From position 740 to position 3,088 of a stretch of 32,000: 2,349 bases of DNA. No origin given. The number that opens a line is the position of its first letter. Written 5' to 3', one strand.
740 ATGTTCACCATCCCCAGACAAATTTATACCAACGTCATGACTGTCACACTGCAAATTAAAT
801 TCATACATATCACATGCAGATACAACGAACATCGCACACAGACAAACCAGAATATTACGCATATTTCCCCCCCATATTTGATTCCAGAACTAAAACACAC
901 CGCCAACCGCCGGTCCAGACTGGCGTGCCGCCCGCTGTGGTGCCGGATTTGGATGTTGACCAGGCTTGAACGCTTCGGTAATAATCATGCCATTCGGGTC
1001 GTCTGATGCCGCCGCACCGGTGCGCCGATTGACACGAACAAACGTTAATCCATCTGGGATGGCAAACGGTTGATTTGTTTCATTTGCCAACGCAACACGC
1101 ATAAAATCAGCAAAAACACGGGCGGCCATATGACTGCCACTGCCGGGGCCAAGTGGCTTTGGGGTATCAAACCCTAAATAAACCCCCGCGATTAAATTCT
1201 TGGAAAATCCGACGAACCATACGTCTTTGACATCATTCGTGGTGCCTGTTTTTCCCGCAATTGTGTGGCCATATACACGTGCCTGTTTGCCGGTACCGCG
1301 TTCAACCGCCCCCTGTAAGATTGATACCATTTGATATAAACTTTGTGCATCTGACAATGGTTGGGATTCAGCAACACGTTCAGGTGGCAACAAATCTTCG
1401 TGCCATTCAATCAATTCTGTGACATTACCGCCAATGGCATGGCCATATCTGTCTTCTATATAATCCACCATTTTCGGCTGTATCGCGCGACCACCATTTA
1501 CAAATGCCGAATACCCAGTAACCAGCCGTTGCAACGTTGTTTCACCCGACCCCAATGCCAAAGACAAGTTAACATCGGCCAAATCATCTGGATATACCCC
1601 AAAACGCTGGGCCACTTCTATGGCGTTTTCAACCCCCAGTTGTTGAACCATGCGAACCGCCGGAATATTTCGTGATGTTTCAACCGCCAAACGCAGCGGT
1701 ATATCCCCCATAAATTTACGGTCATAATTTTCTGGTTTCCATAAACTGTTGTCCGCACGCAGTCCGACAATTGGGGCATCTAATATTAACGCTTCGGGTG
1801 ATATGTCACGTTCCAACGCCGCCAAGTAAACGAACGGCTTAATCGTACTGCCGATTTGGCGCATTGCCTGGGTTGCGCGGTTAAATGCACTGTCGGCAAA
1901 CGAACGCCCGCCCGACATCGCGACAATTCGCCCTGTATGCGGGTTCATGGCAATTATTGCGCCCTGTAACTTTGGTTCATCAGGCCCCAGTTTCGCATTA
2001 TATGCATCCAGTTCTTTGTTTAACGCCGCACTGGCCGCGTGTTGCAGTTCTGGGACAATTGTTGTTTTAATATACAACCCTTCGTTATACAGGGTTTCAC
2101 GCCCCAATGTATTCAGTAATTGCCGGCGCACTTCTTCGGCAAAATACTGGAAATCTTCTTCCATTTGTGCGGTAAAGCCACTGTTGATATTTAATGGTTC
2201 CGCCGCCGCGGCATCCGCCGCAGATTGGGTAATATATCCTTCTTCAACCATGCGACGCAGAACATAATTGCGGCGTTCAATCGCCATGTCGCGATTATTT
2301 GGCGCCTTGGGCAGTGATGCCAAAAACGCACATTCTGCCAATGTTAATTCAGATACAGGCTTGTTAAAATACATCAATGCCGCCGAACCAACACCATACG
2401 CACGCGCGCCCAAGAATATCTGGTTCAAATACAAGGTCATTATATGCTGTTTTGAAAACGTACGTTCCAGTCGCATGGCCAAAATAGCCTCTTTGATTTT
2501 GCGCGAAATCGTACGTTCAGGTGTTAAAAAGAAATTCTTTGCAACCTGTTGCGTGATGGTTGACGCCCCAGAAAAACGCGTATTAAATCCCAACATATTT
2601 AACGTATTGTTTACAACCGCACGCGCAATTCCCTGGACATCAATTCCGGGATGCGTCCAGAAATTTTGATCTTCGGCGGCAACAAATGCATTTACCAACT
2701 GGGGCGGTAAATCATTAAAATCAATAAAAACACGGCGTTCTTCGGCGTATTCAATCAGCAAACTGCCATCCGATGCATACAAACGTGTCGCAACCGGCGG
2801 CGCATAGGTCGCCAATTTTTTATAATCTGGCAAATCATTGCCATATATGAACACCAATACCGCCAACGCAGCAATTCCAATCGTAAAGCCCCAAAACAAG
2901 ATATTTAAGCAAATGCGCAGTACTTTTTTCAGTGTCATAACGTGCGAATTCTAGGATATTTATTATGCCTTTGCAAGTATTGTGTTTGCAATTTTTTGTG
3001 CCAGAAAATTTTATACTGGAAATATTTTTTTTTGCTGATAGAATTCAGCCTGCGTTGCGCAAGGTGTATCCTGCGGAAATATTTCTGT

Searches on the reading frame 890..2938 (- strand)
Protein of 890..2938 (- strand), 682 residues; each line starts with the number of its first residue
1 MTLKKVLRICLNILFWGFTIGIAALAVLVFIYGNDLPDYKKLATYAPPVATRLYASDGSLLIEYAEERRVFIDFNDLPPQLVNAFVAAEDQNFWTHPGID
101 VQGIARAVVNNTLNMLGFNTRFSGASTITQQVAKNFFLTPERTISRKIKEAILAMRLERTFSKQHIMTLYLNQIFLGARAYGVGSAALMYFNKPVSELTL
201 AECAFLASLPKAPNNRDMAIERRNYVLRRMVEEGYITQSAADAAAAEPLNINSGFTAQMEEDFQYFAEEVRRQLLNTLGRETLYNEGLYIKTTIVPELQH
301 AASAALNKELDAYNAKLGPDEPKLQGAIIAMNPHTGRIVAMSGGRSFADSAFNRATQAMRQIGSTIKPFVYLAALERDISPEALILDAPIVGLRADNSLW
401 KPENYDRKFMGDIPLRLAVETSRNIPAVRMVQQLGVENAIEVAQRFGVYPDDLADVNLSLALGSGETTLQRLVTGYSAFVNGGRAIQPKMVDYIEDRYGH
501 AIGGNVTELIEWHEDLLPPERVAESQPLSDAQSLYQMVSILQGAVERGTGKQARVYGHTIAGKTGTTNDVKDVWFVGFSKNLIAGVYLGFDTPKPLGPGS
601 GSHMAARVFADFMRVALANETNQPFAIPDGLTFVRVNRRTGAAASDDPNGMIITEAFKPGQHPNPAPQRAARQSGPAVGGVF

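Call 84: search_protein_families(library=pfam, proteins=[window:890-2938:-], max_evalue=0.00001)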
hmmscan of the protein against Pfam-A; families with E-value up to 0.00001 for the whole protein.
window:890-2938:- (682 aa): 2 families
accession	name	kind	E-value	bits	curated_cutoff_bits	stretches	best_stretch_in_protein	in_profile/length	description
PF00912.28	Transgly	-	7.3e-59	198.6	27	1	61-230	5-177/178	Transglycosylase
PF00905.27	Transpeptidase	-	2e-28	99.9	22.1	1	326-613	1-298/299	Penicillin binding protein transpeptidase domain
